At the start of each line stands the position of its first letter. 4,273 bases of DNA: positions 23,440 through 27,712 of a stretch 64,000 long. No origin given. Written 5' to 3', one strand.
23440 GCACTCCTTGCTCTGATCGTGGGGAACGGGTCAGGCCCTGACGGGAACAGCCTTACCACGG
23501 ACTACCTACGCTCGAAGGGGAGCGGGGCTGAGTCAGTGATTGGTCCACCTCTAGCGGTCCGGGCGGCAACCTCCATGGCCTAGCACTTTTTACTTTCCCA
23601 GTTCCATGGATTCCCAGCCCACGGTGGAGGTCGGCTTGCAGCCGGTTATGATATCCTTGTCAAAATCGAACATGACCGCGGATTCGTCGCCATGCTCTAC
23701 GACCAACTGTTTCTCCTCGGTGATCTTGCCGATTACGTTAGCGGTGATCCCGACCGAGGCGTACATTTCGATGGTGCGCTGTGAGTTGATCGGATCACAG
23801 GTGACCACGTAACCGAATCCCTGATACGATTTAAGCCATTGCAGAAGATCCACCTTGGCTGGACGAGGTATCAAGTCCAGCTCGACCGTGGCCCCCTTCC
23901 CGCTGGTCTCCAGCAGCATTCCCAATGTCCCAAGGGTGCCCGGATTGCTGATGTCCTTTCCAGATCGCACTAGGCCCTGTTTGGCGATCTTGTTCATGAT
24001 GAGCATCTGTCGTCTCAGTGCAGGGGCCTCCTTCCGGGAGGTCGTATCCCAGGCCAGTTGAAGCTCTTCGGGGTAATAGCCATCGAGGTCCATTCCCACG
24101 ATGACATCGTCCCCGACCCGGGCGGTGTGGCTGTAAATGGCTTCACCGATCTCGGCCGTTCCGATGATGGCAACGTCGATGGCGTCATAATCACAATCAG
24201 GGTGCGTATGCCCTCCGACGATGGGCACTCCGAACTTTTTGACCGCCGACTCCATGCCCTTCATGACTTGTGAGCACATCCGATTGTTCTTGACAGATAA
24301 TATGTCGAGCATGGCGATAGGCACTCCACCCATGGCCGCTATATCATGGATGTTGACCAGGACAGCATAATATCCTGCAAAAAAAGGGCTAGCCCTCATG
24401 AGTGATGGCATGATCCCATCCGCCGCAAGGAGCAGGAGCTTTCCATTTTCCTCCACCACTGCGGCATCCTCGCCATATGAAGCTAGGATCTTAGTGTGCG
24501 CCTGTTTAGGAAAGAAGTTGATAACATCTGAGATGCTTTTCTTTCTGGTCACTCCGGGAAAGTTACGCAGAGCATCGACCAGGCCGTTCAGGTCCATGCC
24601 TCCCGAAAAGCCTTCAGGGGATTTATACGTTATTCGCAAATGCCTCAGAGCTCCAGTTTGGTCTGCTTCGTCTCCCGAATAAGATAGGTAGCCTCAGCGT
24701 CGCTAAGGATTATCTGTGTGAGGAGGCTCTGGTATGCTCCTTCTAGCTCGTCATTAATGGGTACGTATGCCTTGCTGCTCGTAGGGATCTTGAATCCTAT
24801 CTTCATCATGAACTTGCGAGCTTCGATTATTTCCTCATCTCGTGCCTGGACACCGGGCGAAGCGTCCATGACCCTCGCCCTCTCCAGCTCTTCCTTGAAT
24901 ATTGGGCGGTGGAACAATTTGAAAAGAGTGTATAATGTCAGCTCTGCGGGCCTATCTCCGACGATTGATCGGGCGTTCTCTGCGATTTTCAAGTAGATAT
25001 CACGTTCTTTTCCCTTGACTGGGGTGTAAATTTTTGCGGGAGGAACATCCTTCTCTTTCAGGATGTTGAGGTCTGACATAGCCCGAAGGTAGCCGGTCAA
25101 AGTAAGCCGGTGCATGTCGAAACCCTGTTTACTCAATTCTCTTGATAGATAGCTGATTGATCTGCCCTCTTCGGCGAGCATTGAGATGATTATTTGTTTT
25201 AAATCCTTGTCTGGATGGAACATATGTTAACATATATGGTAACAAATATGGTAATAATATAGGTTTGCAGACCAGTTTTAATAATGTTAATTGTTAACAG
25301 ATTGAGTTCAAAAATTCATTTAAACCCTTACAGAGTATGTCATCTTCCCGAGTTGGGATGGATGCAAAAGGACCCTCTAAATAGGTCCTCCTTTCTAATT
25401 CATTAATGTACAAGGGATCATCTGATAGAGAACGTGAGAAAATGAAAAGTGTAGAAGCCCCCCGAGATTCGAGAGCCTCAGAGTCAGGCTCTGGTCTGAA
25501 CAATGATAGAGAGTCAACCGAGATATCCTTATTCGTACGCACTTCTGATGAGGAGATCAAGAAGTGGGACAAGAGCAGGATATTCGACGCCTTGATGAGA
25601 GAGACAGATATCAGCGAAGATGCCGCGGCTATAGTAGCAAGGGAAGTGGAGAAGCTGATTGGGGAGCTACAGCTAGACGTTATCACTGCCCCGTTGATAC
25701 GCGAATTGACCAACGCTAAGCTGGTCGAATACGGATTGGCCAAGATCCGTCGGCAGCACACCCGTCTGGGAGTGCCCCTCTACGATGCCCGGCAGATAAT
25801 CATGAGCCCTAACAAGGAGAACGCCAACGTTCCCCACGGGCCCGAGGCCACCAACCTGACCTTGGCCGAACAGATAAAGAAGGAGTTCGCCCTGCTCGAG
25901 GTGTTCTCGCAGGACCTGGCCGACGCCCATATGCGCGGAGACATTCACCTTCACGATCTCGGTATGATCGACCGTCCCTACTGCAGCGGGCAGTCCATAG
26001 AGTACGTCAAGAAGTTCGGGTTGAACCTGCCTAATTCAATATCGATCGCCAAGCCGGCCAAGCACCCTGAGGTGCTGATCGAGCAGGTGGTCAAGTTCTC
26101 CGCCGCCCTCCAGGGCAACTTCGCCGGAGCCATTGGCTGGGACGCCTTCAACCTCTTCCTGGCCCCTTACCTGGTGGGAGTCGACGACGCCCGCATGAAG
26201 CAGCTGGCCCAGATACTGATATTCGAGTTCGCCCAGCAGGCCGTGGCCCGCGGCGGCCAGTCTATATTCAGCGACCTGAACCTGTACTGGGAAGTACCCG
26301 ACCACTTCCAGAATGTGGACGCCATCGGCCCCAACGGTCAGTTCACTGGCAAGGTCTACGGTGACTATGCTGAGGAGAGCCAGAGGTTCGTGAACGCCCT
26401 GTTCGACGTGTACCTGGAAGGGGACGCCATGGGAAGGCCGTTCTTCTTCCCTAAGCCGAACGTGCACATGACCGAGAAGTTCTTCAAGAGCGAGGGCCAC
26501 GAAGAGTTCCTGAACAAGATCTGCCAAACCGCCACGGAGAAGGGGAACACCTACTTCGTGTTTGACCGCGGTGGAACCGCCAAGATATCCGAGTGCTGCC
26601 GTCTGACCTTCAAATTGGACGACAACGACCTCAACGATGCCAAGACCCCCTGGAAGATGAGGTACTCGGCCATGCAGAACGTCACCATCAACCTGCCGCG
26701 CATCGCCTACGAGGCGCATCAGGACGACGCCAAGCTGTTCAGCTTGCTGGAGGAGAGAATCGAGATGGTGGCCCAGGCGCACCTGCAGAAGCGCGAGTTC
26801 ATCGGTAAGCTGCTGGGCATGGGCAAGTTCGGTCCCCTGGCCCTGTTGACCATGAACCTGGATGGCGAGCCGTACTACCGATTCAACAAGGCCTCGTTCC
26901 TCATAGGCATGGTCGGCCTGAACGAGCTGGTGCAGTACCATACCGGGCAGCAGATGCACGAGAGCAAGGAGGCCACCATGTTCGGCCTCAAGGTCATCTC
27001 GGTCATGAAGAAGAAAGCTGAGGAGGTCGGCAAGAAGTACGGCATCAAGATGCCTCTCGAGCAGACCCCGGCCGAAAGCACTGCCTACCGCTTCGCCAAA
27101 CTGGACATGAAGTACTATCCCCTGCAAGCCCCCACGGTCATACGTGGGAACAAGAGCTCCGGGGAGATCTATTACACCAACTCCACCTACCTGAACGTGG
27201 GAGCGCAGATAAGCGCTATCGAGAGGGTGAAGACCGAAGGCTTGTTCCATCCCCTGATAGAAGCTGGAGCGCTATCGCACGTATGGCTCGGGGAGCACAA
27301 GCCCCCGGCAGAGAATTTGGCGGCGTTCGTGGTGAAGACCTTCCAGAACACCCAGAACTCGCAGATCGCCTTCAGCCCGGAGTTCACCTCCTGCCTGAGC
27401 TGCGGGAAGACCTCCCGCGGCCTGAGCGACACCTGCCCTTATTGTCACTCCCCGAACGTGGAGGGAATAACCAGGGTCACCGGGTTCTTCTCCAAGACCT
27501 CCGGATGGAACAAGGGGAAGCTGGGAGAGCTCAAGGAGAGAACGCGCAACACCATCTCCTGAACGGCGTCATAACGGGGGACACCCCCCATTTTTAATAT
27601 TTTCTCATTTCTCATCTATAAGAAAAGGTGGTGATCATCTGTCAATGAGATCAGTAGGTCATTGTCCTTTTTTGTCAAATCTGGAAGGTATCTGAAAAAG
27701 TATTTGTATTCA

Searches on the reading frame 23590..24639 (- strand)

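Call 8: search_protein_families(library=pfam, proteins=[window:23590-24639:-], max_evalue=0.00001)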
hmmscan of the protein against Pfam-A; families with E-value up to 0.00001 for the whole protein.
window:23590-24639:- (349 aa): 2 families
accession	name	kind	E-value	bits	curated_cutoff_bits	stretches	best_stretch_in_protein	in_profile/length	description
PF00586.29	AIRS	-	9.7e-23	81.2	24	1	56-161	1-111/112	AIR synthase related protein, N-terminal domain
PF02769.27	AIRS_C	-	2.2e-15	57.6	23.1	1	203-315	38-154/156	AIR synthase related protein, C-terminal domain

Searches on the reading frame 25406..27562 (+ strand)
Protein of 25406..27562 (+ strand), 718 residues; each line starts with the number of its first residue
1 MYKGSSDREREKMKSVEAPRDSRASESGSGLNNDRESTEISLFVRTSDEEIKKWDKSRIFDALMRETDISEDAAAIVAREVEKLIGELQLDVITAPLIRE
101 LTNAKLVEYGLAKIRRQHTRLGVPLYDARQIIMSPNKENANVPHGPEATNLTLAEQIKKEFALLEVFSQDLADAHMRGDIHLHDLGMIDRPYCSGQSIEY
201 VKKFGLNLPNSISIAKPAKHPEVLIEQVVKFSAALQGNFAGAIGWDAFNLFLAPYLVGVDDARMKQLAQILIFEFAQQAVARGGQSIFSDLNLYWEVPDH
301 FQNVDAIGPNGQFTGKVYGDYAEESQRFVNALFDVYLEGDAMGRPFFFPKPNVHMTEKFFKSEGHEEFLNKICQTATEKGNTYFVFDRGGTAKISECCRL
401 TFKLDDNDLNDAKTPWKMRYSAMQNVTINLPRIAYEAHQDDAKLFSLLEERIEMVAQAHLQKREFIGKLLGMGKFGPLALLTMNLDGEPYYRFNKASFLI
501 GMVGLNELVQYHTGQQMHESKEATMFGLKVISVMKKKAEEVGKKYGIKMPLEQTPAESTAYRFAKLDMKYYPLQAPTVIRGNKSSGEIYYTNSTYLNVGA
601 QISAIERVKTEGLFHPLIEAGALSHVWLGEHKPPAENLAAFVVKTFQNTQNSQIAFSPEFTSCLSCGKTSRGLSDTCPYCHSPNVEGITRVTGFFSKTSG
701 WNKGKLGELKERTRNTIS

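Call 7: search_protein_families(library=pfam, proteins=[window:25406-27562:+], max_evalue=0.00001)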
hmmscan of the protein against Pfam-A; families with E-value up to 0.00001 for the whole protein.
window:25406-27562:+ (718 aa): 1 family
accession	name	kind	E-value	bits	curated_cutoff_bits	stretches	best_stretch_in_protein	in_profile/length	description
PF13597.11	NRDD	-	2.3e-143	479.3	26.2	1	138-713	1-560/562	Anaerobic ribonucleoside-triphosphate reductase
